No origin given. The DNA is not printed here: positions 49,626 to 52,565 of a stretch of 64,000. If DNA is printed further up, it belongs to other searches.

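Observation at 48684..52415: Candidate chain-terminator/polymerase fusion (MTase - coiled-coil - GT2 - GT4) in a Wzm/Wzt glycan locus with a Wzt carbohydrate-binding domain and a stand-alone kinase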

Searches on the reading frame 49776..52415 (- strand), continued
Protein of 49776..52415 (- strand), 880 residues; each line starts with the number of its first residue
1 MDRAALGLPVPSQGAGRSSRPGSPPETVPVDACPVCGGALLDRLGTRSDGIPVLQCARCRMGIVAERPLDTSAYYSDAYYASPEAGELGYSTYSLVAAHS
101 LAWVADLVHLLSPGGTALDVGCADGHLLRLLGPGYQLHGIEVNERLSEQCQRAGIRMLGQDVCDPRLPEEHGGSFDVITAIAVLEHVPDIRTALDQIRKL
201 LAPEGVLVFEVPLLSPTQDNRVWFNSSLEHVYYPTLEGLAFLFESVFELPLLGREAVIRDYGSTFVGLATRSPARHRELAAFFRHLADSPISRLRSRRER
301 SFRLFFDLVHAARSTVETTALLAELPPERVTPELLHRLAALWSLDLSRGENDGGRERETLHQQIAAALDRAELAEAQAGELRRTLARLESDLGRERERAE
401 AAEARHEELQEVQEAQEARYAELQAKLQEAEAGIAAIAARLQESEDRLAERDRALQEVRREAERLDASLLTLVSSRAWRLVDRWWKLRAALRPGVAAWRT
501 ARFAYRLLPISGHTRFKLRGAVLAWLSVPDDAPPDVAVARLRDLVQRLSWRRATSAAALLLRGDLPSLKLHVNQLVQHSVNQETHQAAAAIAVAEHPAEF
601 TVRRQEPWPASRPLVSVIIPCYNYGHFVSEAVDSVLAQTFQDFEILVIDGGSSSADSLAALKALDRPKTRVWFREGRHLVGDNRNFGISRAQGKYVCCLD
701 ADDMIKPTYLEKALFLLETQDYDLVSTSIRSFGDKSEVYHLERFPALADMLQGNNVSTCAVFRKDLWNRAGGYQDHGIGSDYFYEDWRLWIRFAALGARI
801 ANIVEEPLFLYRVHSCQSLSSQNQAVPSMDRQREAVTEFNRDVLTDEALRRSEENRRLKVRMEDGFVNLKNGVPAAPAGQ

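Call 43: fold_search(model_id=the predicted structure, library=pdb)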
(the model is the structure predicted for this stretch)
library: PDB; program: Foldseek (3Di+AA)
matches with E <= 10: 1711; with E <= 0.001: 995
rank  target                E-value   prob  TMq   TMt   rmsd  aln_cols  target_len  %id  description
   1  2z86_B                1.3e-13  1.00  0.23  0.32   7.7       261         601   19  Crystal structure of chondroitin polymerase from Escherichia coli strain K4 (K4CP) complexed with UDP-GlcUA and UDP (released 2008-09-16)
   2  1h7q                  2.0e-13  1.00  0.21  0.71   4.5       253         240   18  dTDP-MANGANESE COMPLEX OF SPSA FROM BACILLUS SUBTILIS (released 2001-12-13)
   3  1qg8                  2.5e-13  1.00  0.21  0.70   4.6       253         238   19  NATIVE (MAGNESIUM-CONTAINING) SPSA FROM BACILLUS SUBTILIS (released 2000-04-21)
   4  6p61_C                2.6e-13  1.00  0.20  0.86   2.8       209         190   26  Structure of a Glycosyltransferase from Leptospira borgpetersenii serovar Hardjo-bovis (strain JB197) (released 2019-07-10)
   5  8bz5_C                2.6e-13  1.00  0.23  0.32   4.5       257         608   19  Crystal structure of the L. monocytogenes RmlT in complex with HEPES (released 2023-12-27)
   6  8bz5_A                2.8e-13  1.00  0.21  0.30  11.5       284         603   17  Crystal structure of the L. monocytogenes RmlT in complex with HEPES (released 2023-12-27)
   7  2z86_D                3.7e-13  1.00  0.22  0.32   4.4       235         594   20  Crystal structure of chondroitin polymerase from Escherichia coli strain K4 (K4CP) complexed with UDP-GlcUA and UDP (released 2008-09-16)
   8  8bz6_B                3.7e-13  1.00  0.21  0.30  11.2       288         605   17  Crystal structure of the L. monocytogenes RmlT in complex with UDP-glucose (released 2023-12-27)
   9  2z87_A                3.9e-13  1.00  0.23  0.32   3.9       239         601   20  Crystal structure of chondroitin polymerase from Escherichia coli strain K4 (K4CP) complexed with UDP-GalNAc and UDP (released 2008-09-16)
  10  1h7l                  4.7e-13  1.00  0.22  0.73   4.2       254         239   20  dTDP-MAGNESIUM COMPLEX OF SPSA FROM BACILLUS SUBTILIS (released 2001-12-13)
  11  6p61_B                6.2e-13  1.00  0.20  0.85   2.9       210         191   25  Structure of a Glycosyltransferase from Leptospira borgpetersenii serovar Hardjo-bovis (strain JB197) (released 2019-07-10)
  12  8bz7_A                7.3e-13  1.00  0.21  0.29  11.3       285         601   18  Crystal structure of the L. monocytogenes RmlT in complex with TDP-rhamnose (released 2023-12-27)
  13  5t6b_A                7.7e-13  1.00  0.23  0.48  12.5       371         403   19  X-ray structure of the KijD1 C3-methyltransfeerase, converted to monomeric form (released 2016-09-14)
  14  8viw_A                8.2e-13  1.00  0.22  0.35   5.3       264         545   18  Cryo-EM structure of heparosan synthase 2 from Pasteurella multocida with polysaccharide in the GlcNAc-T active site (released 2024-07-24)
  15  9omn_B                9.2e-13  1.00  0.22  0.66   5.4       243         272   19  WrtF fucosyltransferase - GDP-2-deoxy-2-fluoro-beta-L-fucose (released 2025-10-29)
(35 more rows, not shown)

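Call 77: search_protein_families(library=pfam, proteins=[L014:2149-2904:+, L018:21010-21855:+, L026:2537-3331:+, L029:14621-15394:+, L044:8586-9950:+, L045:3845-4594:+, L046:3754-4572:+, L035:5581-6870:+, L057:7677-9149:+], max_evalue=0.01)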
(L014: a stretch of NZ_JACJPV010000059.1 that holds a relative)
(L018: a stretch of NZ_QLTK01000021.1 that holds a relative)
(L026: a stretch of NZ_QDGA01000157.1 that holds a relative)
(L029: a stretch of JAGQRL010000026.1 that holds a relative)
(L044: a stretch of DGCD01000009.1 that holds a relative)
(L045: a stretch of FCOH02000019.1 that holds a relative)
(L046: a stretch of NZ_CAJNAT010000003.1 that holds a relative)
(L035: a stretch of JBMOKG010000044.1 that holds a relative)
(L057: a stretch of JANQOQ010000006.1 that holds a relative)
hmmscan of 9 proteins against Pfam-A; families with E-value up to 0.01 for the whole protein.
L014:2149-2904:+ (251 aa): 6 families
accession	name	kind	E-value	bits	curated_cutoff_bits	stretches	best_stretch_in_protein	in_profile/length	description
PF00005.33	ABC_tran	-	2e-23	83.9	25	1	44-175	1-135/137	ABC transporter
PF13304.12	AAA_21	-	2.3e-06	28.4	27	1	58-80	3-25/304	AAA domain, putative AbiEii toxin, Type IV TA system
PF13555.12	AAA_29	-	0.00015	21.9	27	1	54-82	23-50/61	P-loop containing region of AAA domain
PF02463.25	SMC_N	-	0.00061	19.7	40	0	57-78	27-48/220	RecF/RecN/SMC N terminal domain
PF13476.12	AAA_23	-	0.0046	18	27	1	57-78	22-43/201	AAA domain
PF13175.12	AAA_15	-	0.0059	16.7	32.1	1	57-80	26-49/374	AAA ATPase domain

L018:21010-21855:+ (281 aa): 3 families
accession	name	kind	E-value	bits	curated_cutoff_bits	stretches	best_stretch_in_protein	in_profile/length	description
PF00005.33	ABC_tran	-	2.4e-21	77.2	25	1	81-212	1-135/137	ABC transporter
PF13304.12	AAA_21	-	2.5e-05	24.9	27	1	95-114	3-22/304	AAA domain, putative AbiEii toxin, Type IV TA system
PF01926.29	MMR_HSR1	-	0.0077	16.8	21.9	0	93-117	1-25/113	50S ribosome-binding GTPase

L026:2537-3331:+ (264 aa): 4 families
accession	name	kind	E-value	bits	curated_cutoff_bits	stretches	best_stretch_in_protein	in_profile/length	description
PF00005.33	ABC_tran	-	5.7e-22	79.2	25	1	49-180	1-135/137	ABC transporter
PF13555.12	AAA_29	-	0.00014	22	27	1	50-76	13-39/61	P-loop containing region of AAA domain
PF13304.12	AAA_21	-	0.00022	21.8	27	1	63-82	3-22/304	AAA domain, putative AbiEii toxin, Type IV TA system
PF09818.15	ABC_ATPase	-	0.0023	17.4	23.2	0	155-219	161-222/283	P-loop domain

L029:14621-15394:+ (257 aa): 4 families
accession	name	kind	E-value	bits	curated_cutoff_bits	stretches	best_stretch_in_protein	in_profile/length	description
PF00005.33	ABC_tran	-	1e-19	72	25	1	48-178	1-134/137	ABC transporter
PF13304.12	AAA_21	-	0.00041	21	27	1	62-84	3-25/304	AAA domain, putative AbiEii toxin, Type IV TA system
PF13604.12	AAA_30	-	0.0013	18.9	27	1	61-92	21-52/191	AAA domain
PF13191.12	AAA_16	-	0.0058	17.6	32.6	1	59-124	25-82/167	AAA ATPase domain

L044:8586-9950:+ (454 aa): 7 families
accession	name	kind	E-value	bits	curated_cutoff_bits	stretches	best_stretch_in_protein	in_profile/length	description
PF14524.12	Wzt_C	-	2.6e-25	89.5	30.4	1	310-444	5-142/143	Wzt C-terminal domain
PF00005.33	ABC_tran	-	6.4e-21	75.8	25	1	70-202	1-136/137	ABC transporter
PF13555.12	AAA_29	-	5.8e-05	23.2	27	1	75-114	17-55/61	P-loop containing region of AAA domain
PF13304.12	AAA_21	-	0.00014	22.4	27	1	84-101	3-20/304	AAA domain, putative AbiEii toxin, Type IV TA system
PF13476.12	AAA_23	-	0.00035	21.7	27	1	81-107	20-46/201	AAA domain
PF13175.12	AAA_15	-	0.0007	19.8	32.1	1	69-127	13-55/374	AAA ATPase domain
PF02463.25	SMC_N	-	0.0039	17.1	40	1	72-121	17-65/220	RecF/RecN/SMC N terminal domain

L045:3845-4594:+ (249 aa): 2 families
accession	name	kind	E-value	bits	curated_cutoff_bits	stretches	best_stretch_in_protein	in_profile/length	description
PF00005.33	ABC_tran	-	1.9e-20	74.3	25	1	48-179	1-135/137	ABC transporter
PF13304.12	AAA_21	-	0.0021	18.6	27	0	62-81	3-22/304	AAA domain, putative AbiEii toxin, Type IV TA system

L046:3754-4572:+ (272 aa): 2 families
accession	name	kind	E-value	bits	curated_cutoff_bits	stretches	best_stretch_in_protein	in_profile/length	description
PF00005.33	ABC_tran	-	3.5e-20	73.4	25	1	71-202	1-135/137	ABC transporter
PF13304.12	AAA_21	-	0.0024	18.4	27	0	85-104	3-22/304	AAA domain, putative AbiEii toxin, Type IV TA system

L035:5581-6870:+ (429 aa): 7 families
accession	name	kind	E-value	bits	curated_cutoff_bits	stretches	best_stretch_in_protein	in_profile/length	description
PF00005.33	ABC_tran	-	1.7e-22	80.9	25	1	51-182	1-135/137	ABC transporter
PF14524.12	Wzt_C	-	8.7e-07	29.5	30.4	1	284-383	8-104/143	Wzt C-terminal domain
PF13304.12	AAA_21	-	2.1e-05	25.2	27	1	65-100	3-44/304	AAA domain, putative AbiEii toxin, Type IV TA system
PF13401.12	AAA_22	-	0.00046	20.9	27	1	66-213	10-122/130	AAA domain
PF02463.25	SMC_N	-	0.00077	19.4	40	0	162-226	147-209/220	RecF/RecN/SMC N terminal domain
PF00004.35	AAA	-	0.0013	19.6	21.2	0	160-221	44-116/131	ATPase family associated with various cellular activities (AAA)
PF09818.15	ABC_ATPase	-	0.0036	16.8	23.2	0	192-233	209-250/283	P-loop domain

L057:7677-9149:+ (490 aa): 9 families
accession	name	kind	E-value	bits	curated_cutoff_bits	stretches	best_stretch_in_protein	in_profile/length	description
PF00005.33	ABC_tran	-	5.6e-23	82.5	25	1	74-206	1-136/137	ABC transporter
PF14524.12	Wzt_C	-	3e-19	69.8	30.4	1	341-467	6-132/143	Wzt C-terminal domain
PF13555.12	AAA_29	-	7.5e-06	26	27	1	77-112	15-50/61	P-loop containing region of AAA domain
PF13304.12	AAA_21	-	0.00014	22.5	27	1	88-105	3-20/304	AAA domain, putative AbiEii toxin, Type IV TA system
PF13476.12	AAA_23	-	0.00015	22.9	27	1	75-112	11-47/201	AAA domain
PF13401.12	AAA_22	-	0.0015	19.3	27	1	85-226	6-109/130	AAA domain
PF00006.31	ATP-synt_ab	-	0.0016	18.5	29.5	0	81-107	11-37/213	ATP synthase alpha/beta family, nucleotide-binding domain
PF02463.25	SMC_N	-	0.0044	16.9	40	0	80-124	21-64/220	RecF/RecN/SMC N terminal domain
PF13175.12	AAA_15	-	0.007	16.5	32.1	0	89-110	28-49/374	AAA ATPase domain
